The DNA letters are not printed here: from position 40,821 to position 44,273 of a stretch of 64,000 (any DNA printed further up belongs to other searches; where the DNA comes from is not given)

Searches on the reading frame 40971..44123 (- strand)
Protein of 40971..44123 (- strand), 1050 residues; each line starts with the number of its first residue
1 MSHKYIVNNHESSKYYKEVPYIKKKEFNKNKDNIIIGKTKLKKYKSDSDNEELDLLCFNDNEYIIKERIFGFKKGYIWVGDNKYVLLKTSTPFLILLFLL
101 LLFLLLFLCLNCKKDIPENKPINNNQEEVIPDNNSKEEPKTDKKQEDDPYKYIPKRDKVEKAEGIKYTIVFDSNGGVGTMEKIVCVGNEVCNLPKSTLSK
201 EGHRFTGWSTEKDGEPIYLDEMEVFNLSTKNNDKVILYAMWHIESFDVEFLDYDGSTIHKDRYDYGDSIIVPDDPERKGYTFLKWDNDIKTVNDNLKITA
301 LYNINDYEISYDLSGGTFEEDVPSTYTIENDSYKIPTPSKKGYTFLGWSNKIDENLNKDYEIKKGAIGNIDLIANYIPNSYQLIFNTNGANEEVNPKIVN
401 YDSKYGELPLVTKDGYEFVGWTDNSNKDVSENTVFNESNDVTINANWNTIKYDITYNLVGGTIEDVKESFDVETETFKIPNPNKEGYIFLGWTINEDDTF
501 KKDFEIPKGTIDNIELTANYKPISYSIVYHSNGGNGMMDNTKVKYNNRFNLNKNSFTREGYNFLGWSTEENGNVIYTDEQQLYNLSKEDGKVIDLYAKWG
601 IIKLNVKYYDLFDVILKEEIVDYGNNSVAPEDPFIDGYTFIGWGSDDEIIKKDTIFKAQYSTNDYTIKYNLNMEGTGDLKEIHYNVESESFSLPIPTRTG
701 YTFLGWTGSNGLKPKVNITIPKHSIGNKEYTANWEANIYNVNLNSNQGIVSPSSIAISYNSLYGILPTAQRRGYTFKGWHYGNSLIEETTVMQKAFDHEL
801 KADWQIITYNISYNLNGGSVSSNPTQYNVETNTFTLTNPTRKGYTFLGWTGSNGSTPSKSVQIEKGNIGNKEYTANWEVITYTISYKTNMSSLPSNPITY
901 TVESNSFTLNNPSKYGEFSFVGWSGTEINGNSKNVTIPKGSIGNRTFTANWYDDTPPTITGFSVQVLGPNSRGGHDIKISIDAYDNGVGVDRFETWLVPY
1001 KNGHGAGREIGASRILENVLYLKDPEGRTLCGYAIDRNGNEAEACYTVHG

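Call 9: search_protein_families(library=pfam, proteins=[window:40971-44123:-], max_evalue=0.01)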
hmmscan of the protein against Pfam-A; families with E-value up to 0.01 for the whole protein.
window:40971-44123:- (1050 aa): 2 families
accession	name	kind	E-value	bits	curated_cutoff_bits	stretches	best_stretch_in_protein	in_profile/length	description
PF09479.16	Flg_new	-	6.3e-88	289.3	27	10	525-598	1-65/65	Listeria-Bacteroides repeat domain (List_Bact_rpt)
PF18998.6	Flg_new_2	-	5.8e-26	90.7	23.6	1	812-879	4-71/73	Divergent InlB B-repeat domain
